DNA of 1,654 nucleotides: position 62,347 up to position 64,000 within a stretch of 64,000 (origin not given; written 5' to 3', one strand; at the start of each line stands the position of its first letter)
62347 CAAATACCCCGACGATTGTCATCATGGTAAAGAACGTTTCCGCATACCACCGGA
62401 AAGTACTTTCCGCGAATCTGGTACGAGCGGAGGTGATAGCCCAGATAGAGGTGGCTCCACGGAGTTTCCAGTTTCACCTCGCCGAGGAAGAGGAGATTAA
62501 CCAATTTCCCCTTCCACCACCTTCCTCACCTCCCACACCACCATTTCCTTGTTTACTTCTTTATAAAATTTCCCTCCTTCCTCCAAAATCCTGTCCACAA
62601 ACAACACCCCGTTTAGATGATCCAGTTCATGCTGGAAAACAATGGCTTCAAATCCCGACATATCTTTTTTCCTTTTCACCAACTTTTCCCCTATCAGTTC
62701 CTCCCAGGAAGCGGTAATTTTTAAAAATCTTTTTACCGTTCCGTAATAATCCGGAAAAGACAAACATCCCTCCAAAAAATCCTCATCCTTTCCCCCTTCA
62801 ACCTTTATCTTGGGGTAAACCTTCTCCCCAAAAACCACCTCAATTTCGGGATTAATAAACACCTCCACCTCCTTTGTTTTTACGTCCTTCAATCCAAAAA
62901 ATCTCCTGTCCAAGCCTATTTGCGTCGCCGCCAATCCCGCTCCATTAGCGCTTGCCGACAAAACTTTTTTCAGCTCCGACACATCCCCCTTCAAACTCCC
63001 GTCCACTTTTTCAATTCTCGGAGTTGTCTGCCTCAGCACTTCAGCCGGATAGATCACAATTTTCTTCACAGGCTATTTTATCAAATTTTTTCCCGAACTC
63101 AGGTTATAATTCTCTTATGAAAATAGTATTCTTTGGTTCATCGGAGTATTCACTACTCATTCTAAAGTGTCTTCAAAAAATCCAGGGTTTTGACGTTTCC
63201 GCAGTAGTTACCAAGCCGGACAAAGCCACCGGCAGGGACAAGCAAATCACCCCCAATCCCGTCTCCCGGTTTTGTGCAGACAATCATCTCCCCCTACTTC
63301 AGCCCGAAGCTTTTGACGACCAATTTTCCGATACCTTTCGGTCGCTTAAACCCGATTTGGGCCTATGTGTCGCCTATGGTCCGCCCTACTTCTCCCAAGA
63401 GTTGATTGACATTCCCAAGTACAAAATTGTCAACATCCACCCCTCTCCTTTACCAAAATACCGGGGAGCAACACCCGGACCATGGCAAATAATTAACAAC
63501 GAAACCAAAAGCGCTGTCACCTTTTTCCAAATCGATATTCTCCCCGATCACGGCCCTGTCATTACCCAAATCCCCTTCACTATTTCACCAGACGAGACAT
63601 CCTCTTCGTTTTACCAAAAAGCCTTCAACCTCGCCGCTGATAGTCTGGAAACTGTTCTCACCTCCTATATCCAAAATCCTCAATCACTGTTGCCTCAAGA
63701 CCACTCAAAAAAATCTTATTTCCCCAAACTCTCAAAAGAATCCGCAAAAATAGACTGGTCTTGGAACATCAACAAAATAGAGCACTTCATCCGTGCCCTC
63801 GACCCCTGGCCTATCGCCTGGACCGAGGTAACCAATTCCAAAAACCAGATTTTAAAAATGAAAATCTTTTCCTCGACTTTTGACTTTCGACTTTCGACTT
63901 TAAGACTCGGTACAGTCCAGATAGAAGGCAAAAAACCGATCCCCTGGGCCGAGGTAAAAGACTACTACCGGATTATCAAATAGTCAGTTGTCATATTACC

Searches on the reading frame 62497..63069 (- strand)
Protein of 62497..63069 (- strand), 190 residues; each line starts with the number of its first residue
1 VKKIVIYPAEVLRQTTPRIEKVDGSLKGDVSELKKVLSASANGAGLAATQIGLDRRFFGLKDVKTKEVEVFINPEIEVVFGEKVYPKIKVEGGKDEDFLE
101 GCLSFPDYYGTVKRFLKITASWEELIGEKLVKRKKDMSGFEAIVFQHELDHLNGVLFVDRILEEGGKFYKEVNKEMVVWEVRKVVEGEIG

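Call 92: search_protein_families(library=pfam, proteins=[window:62497-63069:-], max_evalue=0.0001)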
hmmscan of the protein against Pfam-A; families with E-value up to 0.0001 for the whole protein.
window:62497-63069:- (190 aa): 1 family
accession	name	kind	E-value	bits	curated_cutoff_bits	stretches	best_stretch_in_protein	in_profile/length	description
PF01327.26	Pep_deformylase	-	7e-35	120.4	22.8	1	1-162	1-151/156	Polypeptide deformylase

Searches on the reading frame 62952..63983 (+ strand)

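Call 92: search_protein_families(library=pfam, proteins=[window:62952-63983:+], max_evalue=0.0001)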
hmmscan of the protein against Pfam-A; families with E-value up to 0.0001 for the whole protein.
window:62952-63983:+ (343 aa): 2 families
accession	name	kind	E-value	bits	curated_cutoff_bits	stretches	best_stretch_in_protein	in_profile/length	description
PF00551.24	Formyl_trans_N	-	6.9e-26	91.5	26.1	1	56-228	1-173/181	Formyl transferase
PF02911.23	Formyl_trans_C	-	2.4e-11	44.1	21.1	1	259-308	1-50/100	Formyl transferase, C-terminal domain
